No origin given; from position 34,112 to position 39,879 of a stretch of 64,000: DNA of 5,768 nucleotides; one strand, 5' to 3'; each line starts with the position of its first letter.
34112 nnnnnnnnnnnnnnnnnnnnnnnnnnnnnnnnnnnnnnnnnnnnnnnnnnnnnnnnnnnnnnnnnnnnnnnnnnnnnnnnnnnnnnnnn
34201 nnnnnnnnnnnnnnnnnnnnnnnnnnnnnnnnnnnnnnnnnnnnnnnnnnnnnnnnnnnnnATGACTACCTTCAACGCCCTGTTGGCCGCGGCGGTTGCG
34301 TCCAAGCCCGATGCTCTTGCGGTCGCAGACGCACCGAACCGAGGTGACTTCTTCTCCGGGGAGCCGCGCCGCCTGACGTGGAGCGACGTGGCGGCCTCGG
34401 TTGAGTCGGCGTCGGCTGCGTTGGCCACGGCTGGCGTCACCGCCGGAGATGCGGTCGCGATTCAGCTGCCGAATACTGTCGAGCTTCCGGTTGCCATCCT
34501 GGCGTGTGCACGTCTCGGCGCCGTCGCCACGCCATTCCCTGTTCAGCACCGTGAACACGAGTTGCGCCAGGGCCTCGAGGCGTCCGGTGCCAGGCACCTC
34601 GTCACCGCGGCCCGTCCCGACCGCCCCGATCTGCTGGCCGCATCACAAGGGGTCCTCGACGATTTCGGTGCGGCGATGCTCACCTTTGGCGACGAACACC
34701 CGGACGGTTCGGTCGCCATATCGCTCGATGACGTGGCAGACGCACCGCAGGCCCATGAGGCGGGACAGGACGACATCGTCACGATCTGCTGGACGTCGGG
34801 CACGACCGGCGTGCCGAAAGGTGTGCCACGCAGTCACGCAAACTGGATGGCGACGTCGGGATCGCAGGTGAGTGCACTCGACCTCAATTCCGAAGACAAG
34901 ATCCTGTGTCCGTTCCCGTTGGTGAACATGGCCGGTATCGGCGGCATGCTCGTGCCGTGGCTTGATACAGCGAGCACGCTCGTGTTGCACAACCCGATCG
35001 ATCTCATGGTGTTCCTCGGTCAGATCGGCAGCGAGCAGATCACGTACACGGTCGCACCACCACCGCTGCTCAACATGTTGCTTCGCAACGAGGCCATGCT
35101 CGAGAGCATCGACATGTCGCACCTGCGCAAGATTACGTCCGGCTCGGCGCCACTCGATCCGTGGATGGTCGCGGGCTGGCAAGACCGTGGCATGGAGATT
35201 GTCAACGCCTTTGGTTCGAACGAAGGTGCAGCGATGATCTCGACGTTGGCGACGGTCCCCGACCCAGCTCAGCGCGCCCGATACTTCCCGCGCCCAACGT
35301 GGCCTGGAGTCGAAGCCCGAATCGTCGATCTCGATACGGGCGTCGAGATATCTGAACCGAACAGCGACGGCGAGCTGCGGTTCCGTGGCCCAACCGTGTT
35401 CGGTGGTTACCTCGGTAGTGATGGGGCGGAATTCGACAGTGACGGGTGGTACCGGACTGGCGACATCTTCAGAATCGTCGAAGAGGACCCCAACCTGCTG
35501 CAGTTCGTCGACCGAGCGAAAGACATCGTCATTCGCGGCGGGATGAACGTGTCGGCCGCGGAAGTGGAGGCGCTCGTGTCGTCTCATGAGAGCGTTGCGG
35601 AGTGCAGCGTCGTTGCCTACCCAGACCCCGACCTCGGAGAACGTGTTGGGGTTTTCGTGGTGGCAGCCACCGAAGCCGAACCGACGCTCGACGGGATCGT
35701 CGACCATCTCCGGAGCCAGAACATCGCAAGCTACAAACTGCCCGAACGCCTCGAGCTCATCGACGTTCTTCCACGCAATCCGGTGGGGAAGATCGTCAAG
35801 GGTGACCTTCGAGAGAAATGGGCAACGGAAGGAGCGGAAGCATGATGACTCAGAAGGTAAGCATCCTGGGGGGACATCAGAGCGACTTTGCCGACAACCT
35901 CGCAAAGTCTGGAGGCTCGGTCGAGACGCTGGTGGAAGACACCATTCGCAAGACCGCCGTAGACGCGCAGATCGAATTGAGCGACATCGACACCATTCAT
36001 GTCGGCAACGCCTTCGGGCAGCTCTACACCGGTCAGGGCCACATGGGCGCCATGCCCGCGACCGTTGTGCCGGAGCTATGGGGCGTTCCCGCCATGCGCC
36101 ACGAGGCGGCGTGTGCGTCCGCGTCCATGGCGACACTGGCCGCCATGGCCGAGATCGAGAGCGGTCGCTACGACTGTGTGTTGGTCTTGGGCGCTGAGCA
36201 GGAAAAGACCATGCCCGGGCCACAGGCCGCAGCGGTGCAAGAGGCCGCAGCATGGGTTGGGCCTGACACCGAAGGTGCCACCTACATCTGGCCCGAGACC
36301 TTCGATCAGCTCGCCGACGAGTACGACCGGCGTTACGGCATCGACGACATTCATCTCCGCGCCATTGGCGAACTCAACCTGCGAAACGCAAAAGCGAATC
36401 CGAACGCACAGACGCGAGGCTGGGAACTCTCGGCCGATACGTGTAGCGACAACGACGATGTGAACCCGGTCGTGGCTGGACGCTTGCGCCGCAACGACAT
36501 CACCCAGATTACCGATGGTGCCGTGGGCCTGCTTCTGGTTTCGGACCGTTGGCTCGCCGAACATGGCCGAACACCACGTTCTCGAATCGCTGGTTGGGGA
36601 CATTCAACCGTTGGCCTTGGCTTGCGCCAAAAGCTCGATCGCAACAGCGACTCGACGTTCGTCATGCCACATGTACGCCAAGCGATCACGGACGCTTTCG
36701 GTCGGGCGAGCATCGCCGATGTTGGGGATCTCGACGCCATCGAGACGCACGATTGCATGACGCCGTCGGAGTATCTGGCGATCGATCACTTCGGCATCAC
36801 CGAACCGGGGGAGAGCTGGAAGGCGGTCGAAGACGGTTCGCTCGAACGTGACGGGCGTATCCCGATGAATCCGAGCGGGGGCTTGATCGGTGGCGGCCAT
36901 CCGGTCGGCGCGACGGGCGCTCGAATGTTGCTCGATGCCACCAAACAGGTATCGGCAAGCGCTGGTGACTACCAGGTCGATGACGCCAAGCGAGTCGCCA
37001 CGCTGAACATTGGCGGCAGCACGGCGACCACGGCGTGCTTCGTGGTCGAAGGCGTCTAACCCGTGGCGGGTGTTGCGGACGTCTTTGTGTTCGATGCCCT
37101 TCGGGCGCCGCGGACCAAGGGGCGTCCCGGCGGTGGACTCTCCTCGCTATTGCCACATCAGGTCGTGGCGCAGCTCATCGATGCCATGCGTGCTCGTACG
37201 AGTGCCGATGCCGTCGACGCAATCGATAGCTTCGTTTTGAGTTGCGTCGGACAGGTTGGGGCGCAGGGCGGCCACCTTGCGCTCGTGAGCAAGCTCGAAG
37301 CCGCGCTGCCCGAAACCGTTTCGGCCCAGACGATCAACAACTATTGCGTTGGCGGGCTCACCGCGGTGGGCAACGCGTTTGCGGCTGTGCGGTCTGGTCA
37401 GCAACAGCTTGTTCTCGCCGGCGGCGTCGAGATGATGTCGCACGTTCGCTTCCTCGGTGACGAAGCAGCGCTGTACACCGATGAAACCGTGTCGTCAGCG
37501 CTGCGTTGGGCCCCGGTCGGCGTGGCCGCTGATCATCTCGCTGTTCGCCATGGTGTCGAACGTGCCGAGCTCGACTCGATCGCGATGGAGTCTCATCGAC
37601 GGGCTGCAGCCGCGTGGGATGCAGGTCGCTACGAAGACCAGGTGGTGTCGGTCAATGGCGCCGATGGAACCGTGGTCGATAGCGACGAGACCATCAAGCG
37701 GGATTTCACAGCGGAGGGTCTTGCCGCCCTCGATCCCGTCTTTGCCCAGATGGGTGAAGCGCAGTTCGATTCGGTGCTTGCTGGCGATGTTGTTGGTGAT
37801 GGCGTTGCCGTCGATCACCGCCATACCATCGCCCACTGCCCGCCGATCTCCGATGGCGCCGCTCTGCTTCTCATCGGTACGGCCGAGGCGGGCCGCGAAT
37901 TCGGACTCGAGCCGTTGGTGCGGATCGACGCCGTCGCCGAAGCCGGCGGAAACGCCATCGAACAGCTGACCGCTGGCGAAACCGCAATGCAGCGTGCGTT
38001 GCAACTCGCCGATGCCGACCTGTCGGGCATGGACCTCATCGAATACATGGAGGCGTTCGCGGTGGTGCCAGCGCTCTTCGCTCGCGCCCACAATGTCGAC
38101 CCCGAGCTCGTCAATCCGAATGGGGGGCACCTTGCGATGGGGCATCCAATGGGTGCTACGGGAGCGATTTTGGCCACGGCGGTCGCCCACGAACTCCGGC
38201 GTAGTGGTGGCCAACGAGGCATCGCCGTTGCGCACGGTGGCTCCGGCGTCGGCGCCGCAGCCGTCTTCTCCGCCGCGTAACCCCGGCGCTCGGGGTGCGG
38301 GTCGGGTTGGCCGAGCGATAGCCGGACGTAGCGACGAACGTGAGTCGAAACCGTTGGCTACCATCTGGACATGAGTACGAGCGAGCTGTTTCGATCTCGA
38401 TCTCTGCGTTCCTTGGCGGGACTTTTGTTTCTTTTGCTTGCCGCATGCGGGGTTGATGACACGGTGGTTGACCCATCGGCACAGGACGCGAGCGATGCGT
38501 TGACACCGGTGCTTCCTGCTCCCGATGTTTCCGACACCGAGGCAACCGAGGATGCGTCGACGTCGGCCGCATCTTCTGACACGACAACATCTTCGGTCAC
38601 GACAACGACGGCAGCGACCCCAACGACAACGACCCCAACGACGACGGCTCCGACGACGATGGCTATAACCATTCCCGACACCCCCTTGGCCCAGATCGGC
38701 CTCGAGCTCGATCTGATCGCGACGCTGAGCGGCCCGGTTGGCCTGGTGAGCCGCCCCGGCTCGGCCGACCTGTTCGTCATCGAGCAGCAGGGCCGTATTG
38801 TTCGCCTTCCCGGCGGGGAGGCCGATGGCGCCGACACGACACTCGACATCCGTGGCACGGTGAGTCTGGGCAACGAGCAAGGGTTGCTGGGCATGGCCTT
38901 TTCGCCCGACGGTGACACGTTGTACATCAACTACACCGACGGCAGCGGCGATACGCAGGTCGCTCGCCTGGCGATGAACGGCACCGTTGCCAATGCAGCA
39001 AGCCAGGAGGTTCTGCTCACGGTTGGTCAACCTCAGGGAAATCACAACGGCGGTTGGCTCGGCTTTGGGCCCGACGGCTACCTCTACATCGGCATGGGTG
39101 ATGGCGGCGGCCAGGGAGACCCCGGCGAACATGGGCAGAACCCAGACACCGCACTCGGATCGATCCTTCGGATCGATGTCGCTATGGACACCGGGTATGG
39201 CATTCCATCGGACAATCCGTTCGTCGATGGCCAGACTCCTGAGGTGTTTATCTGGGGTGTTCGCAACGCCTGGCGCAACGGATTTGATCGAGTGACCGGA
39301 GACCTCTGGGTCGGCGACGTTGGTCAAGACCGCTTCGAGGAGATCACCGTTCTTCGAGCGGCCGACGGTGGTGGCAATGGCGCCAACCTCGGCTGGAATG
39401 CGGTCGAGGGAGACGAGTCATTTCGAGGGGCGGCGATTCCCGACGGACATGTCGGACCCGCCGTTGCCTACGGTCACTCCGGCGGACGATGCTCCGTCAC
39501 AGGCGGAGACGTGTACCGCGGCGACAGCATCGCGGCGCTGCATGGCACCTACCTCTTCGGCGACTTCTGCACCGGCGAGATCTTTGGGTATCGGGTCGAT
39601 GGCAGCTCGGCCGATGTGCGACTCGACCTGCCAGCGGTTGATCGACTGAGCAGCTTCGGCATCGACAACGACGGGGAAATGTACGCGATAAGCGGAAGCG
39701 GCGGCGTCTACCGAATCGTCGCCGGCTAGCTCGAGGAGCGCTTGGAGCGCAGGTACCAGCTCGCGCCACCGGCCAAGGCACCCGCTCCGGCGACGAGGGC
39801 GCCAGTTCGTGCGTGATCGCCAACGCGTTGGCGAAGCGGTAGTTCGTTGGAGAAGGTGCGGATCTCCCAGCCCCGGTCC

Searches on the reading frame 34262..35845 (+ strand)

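Call 40: search_protein_families(library=pfam, proteins=[window:34262-35845:+], max_evalue=0.00001)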
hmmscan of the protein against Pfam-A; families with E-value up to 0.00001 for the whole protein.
window:34262-35845:+ (527 aa): 2 families
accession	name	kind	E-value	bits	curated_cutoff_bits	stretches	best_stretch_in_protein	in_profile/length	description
PF00501.34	AMP-binding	-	1.8e-67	228.2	29.9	1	10-384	3-384/384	AMP-binding enzyme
PF13193.12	AMP-binding_C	-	4.1e-13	50.5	24.5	1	434-510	1-76/76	AMP-binding enzyme C-terminal domain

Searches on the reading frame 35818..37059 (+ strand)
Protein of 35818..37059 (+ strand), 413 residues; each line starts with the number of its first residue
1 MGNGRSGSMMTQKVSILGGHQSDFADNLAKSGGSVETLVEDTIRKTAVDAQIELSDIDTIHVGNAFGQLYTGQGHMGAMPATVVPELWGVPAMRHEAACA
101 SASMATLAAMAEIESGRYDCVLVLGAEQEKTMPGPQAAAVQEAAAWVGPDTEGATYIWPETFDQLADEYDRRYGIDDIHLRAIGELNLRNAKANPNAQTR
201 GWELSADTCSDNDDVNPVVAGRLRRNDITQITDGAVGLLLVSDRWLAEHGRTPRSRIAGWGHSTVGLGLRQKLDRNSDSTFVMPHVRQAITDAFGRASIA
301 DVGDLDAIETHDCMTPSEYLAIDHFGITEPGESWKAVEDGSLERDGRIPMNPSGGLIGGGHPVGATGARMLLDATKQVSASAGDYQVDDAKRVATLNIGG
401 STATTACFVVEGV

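Call 40: search_protein_families(library=pfam, proteins=[window:35818-37059:+], max_evalue=0.00001)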
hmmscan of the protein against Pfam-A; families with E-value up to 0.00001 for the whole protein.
window:35818-37059:+ (413 aa): 3 families
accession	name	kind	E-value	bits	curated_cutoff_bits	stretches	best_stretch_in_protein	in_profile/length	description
PF22691.2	Thiolase_C_1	-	8.3e-25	87.6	28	1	276-409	12-141/144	Thiolase C-terminal domain-like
PF00108.29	Thiolase_N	-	1.6e-09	37.9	26.4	1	34-142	22-128/260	Thiolase, N-terminal domain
PF02803.24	Thiolase_C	-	1.7e-07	31.4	27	1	289-405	27-118/123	Thiolase, C-terminal domain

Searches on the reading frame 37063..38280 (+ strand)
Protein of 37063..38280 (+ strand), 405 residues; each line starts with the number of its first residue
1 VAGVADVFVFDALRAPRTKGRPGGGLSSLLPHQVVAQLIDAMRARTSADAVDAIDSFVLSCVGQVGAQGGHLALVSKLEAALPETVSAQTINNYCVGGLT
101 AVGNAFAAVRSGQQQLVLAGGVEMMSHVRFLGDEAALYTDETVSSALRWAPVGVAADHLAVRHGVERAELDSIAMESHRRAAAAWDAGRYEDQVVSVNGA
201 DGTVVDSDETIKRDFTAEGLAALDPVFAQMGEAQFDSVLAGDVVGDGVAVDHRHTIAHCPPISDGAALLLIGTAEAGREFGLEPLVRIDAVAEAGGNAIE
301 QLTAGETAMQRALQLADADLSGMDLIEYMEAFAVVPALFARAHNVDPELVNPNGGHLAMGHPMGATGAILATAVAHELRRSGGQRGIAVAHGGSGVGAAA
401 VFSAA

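Call 40: search_protein_families(library=pfam, proteins=[window:37063-38280:+], max_evalue=0.00001)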
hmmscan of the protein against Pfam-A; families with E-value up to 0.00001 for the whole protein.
window:37063-38280:+ (405 aa): 2 families
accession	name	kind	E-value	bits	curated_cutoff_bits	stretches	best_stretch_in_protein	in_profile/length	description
PF00108.29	Thiolase_N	-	1.6e-39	136.3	26.4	1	8-232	2-238/260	Thiolase, N-terminal domain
PF02803.24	Thiolase_C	-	1.3e-23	83.4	27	1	283-403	2-122/123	Thiolase, C-terminal domain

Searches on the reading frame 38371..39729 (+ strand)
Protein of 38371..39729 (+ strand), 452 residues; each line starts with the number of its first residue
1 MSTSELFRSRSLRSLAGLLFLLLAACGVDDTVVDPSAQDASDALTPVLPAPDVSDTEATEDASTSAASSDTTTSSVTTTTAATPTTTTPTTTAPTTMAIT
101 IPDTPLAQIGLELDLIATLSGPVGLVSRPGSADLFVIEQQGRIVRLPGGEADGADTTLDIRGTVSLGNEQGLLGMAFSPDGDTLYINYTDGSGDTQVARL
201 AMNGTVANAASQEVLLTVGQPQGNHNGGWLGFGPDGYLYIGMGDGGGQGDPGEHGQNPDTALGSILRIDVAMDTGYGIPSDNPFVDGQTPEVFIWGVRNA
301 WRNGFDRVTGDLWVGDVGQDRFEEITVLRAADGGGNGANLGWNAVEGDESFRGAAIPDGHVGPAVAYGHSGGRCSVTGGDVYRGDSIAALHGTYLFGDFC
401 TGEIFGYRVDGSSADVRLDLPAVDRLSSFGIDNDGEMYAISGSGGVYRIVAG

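Call 40: search_protein_families(library=pfam, proteins=[window:38371-39729:+], max_evalue=0.00001)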
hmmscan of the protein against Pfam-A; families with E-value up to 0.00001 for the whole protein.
window:38371-39729:+ (452 aa): 1 family
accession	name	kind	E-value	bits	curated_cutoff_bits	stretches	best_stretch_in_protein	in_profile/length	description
PF07995.17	GSDH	-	9.8e-33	114.2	25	1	122-441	4-323/332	Glucose / Sorbosone dehydrogenase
